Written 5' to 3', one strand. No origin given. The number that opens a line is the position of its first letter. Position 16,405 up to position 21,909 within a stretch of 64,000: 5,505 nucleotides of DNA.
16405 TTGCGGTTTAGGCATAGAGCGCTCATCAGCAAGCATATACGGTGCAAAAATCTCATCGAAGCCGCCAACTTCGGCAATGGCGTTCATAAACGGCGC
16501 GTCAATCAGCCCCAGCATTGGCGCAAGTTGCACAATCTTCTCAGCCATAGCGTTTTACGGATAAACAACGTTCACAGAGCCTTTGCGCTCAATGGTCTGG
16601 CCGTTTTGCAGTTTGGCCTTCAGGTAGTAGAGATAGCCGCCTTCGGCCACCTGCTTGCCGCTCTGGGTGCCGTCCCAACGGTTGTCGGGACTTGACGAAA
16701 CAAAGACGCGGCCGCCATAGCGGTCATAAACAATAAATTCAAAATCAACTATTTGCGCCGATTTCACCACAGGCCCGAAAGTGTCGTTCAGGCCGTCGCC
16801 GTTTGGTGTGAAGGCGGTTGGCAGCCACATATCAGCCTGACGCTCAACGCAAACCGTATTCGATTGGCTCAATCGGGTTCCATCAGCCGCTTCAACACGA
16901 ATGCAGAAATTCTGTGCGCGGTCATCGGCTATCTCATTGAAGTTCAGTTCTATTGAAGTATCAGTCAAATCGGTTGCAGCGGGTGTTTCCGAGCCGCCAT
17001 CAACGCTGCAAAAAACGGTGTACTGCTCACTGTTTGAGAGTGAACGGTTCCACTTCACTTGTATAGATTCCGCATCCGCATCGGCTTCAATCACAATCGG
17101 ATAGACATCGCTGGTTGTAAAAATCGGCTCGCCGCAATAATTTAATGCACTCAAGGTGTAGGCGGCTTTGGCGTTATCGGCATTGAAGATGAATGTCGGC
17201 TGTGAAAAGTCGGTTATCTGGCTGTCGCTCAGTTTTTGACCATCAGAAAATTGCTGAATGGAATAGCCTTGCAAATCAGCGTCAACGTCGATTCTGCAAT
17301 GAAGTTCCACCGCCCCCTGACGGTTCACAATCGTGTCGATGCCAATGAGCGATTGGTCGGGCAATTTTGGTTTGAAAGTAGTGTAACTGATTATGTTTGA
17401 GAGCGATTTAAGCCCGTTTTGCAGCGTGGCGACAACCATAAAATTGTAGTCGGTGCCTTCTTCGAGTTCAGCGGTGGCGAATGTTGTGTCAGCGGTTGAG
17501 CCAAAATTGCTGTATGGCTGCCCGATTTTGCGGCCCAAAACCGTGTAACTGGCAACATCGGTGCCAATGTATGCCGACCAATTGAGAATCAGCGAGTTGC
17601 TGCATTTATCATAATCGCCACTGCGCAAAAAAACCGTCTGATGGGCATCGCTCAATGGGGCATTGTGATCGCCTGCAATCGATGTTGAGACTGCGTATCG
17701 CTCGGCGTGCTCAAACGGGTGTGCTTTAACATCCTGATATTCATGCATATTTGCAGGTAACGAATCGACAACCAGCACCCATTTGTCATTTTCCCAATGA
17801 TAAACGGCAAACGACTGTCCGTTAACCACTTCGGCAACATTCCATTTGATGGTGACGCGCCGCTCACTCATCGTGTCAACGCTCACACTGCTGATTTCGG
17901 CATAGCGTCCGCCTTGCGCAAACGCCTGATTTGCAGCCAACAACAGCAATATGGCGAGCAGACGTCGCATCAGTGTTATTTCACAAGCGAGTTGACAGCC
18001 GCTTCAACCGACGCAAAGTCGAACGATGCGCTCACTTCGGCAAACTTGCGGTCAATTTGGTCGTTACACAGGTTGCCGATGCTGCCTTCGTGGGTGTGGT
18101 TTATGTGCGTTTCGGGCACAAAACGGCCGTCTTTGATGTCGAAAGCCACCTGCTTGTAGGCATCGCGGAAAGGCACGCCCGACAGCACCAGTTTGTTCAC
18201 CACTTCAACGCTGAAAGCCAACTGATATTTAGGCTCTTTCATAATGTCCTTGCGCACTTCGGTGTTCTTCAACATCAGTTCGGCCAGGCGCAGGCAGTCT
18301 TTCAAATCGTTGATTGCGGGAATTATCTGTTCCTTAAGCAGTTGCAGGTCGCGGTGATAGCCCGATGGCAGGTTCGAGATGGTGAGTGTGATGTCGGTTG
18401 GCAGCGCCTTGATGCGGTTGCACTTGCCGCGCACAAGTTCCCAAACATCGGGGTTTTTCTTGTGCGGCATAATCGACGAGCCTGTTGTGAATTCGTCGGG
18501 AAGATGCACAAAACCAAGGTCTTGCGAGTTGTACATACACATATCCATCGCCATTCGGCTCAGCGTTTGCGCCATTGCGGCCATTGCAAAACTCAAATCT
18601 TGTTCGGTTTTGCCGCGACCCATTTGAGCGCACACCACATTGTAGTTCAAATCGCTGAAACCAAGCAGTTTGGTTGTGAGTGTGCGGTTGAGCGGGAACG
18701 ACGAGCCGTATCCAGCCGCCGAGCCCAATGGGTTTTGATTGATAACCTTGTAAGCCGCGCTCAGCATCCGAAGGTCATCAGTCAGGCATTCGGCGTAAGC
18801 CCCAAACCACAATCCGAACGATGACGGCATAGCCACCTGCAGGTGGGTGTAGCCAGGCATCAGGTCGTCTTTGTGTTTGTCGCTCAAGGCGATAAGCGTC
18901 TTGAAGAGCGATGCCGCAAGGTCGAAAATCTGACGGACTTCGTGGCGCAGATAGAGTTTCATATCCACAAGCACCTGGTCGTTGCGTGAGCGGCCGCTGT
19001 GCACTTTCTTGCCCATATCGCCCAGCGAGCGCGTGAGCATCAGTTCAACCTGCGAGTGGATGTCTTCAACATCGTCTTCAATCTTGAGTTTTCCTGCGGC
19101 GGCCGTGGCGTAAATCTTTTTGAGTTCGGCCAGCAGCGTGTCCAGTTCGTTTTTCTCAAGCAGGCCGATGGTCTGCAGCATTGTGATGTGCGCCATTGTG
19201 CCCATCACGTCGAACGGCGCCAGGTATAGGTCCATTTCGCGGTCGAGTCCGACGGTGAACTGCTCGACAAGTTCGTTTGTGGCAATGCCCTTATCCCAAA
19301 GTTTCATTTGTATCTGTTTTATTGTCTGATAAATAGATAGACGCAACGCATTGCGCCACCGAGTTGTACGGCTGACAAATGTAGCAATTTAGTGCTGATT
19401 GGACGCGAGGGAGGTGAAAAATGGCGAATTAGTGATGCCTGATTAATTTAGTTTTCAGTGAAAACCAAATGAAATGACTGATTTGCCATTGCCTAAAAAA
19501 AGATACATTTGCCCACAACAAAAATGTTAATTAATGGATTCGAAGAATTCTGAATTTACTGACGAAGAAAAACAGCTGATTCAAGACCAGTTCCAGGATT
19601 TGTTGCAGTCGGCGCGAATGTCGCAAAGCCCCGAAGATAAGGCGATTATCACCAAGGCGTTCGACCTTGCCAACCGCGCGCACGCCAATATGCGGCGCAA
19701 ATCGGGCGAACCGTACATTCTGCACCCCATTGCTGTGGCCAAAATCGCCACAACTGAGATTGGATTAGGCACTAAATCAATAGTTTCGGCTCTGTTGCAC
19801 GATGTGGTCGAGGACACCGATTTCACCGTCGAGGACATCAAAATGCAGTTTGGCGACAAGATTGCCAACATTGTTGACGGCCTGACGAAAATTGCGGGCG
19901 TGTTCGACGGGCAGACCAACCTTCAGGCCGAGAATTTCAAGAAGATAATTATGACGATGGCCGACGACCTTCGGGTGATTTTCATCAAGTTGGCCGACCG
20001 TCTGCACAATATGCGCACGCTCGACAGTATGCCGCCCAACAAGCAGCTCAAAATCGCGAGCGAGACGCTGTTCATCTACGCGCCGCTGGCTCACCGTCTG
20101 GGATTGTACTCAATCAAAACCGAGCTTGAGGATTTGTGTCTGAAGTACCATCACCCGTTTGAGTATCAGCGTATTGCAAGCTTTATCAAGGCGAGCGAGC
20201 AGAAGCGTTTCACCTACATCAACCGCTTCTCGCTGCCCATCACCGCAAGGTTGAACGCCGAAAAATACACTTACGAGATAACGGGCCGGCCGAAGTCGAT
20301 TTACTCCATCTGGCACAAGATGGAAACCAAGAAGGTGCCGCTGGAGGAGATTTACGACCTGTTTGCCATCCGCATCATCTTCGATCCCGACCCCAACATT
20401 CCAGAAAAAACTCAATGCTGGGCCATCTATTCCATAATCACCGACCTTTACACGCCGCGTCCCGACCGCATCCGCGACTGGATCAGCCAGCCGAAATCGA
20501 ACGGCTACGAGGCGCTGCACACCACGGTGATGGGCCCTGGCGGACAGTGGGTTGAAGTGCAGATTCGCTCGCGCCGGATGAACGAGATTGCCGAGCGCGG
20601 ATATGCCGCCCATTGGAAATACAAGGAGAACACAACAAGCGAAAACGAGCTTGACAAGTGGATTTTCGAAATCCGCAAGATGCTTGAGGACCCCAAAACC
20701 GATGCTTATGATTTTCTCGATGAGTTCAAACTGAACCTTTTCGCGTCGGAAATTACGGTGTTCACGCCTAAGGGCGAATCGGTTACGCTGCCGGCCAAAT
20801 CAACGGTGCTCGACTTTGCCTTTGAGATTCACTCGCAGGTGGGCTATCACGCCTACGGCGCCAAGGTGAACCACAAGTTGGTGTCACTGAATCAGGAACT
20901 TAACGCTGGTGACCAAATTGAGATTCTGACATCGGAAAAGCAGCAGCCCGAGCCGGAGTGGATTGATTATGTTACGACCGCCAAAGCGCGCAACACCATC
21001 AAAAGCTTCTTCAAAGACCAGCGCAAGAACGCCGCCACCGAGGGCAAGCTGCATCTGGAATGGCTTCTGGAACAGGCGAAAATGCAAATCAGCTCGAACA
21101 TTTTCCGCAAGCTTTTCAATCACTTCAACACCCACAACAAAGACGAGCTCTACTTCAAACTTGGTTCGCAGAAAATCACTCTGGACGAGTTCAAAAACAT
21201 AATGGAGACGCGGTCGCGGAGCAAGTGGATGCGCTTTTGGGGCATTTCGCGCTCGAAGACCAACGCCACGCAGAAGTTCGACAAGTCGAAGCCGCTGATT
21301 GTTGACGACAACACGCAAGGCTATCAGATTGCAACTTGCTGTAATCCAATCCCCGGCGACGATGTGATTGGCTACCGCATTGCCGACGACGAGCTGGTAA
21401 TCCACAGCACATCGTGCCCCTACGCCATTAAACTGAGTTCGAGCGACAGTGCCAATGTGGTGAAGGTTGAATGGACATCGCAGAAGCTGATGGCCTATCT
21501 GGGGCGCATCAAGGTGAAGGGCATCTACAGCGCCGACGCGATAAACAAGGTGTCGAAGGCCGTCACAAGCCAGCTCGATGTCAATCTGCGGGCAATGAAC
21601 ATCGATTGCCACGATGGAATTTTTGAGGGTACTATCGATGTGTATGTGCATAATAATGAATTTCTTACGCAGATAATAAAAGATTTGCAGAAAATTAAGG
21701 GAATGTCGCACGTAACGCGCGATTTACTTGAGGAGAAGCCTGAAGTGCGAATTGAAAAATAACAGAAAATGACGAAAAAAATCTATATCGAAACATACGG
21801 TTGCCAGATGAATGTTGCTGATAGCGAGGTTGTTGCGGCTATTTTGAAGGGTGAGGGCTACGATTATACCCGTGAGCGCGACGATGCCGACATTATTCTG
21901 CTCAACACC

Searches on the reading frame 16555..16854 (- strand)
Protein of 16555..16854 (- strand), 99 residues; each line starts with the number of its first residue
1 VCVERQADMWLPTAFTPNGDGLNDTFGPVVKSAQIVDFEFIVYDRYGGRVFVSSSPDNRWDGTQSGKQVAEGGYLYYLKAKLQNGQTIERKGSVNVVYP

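Call 72: search_protein_families(library=ncbifam, proteins=[window:16555-16854:-], max_evalue=1)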
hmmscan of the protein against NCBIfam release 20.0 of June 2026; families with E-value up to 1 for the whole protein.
window:16555-16854:- (99 aa): 1 family
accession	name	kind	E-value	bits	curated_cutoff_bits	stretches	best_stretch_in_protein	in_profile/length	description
TIGR04131.1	Bac_Flav_CTERM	domain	1.2e-13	50.9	35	1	11-83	3-74/85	T9SS type B sorting domain-containing protein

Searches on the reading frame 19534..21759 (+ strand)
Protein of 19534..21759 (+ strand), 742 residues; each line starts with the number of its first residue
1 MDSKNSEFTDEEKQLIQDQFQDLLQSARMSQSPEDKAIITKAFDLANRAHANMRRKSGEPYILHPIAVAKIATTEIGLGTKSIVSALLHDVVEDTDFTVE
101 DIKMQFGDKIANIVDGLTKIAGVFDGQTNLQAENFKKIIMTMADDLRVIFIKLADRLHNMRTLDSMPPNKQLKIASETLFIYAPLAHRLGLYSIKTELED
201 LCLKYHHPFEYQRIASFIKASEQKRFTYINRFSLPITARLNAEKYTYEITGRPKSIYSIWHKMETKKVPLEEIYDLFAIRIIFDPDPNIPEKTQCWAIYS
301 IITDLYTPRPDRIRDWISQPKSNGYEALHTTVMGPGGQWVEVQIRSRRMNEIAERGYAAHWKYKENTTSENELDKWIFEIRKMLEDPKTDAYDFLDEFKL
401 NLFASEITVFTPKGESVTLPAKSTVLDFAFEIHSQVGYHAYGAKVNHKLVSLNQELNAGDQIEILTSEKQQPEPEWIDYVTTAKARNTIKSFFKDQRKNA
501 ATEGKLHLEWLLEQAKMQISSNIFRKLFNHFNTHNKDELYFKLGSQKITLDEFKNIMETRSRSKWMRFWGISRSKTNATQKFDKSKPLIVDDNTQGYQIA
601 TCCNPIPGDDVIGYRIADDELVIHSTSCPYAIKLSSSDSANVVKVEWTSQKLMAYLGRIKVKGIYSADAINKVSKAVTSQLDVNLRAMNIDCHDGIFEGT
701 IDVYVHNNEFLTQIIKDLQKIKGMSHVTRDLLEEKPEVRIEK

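Call 20: search_protein_families(library=pfam, proteins=[window:19534-21759:+], max_evalue=0.01)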
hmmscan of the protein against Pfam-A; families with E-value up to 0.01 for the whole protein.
window:19534-21759:+ (742 aa): 6 families
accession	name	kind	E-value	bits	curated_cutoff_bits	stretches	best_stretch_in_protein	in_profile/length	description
PF13328.12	HD_4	-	4.6e-43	147.1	27.2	1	42-191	1-155/156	HD domain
PF04607.23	RelA_SpoT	-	8e-37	126.4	27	1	251-367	1-112/113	Region found in RelA / SpoT proteins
PF02824.27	TGS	-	1.3e-17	64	22.2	1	407-466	1-60/60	TGS domain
PF13291.12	ACT_4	-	5.5e-11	43.4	27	1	654-729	4-80/80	ACT domain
PF01966.28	HD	-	3.6e-08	34.1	22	1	62-160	2-116/116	HD domain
PF19296.4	RelA_AH_RIS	-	0.0034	17.9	23.8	0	480-557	4-82/185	RelA/SpoT, AH and RIS domains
